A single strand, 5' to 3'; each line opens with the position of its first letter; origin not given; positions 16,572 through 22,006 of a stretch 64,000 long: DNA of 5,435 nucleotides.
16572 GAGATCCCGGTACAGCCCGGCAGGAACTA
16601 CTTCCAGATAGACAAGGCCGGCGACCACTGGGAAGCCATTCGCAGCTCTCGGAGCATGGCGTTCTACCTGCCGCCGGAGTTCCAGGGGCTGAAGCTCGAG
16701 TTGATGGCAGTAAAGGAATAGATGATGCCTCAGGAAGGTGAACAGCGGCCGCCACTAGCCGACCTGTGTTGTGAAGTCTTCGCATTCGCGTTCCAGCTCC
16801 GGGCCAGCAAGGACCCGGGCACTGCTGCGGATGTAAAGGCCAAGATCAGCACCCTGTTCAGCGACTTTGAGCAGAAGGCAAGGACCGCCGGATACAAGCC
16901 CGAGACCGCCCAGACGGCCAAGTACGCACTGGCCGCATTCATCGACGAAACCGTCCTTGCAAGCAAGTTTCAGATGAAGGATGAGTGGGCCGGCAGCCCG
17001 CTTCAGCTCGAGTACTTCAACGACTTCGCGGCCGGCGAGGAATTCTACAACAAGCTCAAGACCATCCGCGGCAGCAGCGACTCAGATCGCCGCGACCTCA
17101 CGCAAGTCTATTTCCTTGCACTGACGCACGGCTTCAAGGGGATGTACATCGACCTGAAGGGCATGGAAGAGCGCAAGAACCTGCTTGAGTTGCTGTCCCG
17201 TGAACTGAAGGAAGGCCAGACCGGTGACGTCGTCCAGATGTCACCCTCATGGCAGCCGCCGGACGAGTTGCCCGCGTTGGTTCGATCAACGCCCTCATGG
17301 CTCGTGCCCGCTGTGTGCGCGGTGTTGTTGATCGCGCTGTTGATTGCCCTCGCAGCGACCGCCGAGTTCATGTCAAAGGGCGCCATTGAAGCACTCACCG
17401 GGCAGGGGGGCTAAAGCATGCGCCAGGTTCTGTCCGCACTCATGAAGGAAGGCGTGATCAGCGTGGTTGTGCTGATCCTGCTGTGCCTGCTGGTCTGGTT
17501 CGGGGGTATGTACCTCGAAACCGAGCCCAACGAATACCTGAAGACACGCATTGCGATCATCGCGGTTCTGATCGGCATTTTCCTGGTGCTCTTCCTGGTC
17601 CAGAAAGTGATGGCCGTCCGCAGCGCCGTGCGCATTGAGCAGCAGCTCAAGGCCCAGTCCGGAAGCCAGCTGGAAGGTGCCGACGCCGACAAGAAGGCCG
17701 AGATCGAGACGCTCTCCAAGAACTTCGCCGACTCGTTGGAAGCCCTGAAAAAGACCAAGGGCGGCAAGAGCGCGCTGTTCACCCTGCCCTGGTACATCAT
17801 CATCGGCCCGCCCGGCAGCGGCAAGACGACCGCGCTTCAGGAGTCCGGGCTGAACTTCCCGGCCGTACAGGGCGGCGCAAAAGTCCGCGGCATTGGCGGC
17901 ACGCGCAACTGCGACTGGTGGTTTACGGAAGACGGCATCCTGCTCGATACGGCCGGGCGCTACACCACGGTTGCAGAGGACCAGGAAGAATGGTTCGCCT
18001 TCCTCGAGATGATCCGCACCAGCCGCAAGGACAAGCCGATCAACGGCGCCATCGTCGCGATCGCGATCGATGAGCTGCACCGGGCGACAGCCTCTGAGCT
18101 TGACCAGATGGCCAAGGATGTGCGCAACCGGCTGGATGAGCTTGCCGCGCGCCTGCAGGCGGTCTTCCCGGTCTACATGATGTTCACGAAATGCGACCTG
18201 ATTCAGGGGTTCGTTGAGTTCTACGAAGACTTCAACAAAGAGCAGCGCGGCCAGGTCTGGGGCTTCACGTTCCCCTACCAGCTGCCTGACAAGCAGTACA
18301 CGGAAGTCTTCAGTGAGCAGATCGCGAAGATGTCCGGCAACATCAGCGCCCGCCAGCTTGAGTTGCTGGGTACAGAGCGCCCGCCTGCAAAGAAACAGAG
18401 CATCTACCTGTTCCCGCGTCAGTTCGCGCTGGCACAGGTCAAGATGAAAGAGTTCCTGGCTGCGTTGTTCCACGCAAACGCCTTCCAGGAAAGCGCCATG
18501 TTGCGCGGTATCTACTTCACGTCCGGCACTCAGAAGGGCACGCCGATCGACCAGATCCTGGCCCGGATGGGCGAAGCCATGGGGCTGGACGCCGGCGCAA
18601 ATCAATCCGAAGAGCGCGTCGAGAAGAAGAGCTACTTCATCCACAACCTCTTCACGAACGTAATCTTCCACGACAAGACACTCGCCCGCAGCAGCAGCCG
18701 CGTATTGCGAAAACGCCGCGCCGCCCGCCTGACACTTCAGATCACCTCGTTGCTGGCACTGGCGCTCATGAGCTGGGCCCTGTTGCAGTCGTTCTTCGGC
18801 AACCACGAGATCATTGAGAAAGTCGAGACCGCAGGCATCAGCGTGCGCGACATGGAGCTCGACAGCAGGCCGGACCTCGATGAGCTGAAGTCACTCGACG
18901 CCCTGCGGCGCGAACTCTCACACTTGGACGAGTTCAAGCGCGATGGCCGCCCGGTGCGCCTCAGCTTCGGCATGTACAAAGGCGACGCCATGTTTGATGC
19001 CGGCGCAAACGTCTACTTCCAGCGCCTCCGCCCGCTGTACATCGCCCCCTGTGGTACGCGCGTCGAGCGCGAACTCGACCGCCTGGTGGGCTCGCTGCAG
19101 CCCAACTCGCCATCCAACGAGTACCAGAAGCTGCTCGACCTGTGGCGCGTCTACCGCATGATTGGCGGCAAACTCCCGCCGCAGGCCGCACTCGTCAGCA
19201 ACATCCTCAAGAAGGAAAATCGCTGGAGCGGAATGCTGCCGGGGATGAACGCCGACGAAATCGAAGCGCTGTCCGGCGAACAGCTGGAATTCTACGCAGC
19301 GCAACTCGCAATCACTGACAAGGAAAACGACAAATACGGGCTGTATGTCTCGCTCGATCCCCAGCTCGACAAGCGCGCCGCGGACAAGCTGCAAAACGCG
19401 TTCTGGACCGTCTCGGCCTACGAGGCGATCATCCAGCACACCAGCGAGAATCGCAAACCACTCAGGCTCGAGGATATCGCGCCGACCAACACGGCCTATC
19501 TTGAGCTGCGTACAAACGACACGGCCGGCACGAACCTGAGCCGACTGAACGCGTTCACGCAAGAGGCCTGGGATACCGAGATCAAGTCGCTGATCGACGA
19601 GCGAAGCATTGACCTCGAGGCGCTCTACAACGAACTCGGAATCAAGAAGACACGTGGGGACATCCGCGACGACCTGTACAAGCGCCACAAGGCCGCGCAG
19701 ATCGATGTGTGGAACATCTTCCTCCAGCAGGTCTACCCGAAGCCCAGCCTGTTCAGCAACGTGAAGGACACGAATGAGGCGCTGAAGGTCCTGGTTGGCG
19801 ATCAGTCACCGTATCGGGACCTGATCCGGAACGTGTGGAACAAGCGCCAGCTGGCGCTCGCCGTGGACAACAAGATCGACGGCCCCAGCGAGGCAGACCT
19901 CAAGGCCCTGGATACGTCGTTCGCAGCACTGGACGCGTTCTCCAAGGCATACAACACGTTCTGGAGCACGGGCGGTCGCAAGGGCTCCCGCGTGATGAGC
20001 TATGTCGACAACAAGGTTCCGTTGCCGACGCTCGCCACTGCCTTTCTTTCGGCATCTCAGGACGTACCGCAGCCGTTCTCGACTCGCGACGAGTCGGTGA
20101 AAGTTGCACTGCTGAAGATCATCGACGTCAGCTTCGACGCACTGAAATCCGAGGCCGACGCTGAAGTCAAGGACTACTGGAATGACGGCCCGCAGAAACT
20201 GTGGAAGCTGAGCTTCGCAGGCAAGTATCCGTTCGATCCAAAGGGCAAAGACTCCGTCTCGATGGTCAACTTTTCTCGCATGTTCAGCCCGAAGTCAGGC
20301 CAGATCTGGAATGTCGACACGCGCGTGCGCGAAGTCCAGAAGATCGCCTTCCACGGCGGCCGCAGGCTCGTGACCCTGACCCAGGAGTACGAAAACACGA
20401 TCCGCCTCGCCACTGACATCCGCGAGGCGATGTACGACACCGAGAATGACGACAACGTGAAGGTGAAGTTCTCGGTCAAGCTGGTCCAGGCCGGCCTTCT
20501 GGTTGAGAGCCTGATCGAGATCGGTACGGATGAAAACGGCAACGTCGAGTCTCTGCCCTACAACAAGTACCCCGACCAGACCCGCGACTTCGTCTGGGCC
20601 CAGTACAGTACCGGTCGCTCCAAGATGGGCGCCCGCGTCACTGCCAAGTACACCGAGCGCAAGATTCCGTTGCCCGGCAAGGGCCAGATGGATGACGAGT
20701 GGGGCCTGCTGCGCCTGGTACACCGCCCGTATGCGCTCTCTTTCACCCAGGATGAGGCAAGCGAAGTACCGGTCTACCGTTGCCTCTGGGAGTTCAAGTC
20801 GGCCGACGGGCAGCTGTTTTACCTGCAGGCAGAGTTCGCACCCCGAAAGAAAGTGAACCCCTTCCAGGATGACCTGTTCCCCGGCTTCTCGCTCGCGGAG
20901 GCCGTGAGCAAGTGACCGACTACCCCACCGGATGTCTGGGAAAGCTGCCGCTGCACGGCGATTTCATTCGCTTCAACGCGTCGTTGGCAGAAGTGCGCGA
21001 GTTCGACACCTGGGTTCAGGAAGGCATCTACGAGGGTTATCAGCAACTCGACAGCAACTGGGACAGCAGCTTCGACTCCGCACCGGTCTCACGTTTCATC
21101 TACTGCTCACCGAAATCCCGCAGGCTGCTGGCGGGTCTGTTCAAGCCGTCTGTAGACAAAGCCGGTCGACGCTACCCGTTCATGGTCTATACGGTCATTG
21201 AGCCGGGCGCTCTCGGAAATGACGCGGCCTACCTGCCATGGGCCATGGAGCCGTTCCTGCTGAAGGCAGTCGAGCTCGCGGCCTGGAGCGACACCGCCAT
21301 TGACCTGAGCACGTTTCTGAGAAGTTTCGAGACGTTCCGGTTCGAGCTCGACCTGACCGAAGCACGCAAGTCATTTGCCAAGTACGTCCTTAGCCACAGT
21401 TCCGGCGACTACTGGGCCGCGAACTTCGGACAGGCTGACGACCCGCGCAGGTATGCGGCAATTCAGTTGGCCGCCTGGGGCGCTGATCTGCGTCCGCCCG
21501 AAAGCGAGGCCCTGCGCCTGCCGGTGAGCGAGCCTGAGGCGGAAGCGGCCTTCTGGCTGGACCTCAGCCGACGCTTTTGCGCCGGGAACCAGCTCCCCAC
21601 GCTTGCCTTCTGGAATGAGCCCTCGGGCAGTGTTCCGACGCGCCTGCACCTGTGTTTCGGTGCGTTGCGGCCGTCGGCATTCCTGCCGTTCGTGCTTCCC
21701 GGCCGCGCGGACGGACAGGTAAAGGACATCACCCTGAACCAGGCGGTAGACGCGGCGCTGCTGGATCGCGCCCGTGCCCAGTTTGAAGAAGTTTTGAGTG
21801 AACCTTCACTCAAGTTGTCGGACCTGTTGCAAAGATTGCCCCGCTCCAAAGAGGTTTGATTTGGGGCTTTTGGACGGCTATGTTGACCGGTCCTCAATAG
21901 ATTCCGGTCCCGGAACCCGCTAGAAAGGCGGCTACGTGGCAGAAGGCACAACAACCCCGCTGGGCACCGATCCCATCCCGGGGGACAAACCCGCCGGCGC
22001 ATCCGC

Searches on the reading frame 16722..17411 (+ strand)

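Call 69: search_protein_families(library=pfam, proteins=[window:16722-17411:+], max_evalue=0.01)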
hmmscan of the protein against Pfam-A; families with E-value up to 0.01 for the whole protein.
window:16722-17411:+ (230 aa): 1 family
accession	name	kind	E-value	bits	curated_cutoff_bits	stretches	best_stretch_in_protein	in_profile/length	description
PF09850.14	DotU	-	8.3e-45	153.4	27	1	11-211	1-203/205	Type VI secretion system protein DotU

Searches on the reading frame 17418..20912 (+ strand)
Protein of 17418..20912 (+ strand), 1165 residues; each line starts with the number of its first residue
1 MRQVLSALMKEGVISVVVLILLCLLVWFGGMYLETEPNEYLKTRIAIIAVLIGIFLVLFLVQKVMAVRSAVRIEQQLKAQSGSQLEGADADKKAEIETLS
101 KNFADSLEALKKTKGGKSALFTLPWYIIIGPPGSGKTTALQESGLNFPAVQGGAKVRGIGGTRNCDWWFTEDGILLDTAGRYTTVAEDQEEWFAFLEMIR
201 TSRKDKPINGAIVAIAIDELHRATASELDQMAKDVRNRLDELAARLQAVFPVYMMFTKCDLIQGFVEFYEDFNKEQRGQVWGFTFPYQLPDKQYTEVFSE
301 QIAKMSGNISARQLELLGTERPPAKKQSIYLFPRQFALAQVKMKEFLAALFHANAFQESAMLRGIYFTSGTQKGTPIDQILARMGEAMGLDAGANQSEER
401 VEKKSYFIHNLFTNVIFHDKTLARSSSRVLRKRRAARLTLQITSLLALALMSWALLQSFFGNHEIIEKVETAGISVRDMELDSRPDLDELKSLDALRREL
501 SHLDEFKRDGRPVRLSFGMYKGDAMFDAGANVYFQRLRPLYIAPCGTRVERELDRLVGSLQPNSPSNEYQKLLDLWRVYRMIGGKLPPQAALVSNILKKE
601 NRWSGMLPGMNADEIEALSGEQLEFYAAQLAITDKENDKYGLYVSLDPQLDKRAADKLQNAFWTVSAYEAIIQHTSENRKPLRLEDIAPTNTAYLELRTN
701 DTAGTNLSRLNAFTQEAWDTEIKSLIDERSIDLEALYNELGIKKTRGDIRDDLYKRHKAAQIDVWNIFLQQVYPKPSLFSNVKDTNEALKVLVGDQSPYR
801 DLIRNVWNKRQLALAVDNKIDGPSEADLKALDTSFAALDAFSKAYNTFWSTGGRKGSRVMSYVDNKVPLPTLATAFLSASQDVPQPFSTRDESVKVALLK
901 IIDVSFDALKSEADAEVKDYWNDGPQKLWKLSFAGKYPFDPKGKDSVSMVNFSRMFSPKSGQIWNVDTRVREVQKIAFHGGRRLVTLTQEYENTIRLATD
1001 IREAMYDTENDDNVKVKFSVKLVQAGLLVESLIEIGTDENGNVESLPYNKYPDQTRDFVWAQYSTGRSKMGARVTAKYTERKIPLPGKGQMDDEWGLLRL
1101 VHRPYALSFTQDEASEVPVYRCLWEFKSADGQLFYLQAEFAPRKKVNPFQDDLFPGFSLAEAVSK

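Call 23: search_protein_families(library=pfam, proteins=[window:17418-20912:+], max_evalue=0.0001)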
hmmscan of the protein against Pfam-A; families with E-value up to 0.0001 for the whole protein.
window:17418-20912:+ (1165 aa): 2 families
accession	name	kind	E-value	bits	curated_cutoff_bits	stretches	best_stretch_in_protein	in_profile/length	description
PF14331.11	IcmF-related_N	-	2.8e-82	276.4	25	1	187-440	3-255/259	IcmF-related N-terminal domain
PF06761.17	IcmF-related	-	3.9e-24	86.1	27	1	490-808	1-305/308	Intracellular multiplication and human macrophage-killing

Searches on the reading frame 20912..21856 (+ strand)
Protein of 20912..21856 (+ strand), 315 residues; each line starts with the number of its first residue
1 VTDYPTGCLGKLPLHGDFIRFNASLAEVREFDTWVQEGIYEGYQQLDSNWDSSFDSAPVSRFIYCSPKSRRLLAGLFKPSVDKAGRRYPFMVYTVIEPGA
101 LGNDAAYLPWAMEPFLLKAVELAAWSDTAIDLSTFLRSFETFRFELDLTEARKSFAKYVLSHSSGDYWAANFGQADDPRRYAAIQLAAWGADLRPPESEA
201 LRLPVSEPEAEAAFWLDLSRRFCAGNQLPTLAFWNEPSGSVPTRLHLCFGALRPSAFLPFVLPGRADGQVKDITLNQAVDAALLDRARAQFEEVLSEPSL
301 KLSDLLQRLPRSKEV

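Call 23: search_protein_families(library=pfam, proteins=[window:20912-21856:+], max_evalue=0.0001)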
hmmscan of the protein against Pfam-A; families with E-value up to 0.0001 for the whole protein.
window:20912-21856:+ (315 aa): 1 family
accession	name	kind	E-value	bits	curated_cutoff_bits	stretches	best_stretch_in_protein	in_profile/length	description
PF09867.14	TagF_N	-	2e-26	93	27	1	7-136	1-129/135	TagF N-terminal domain, Type VI secretion system-associated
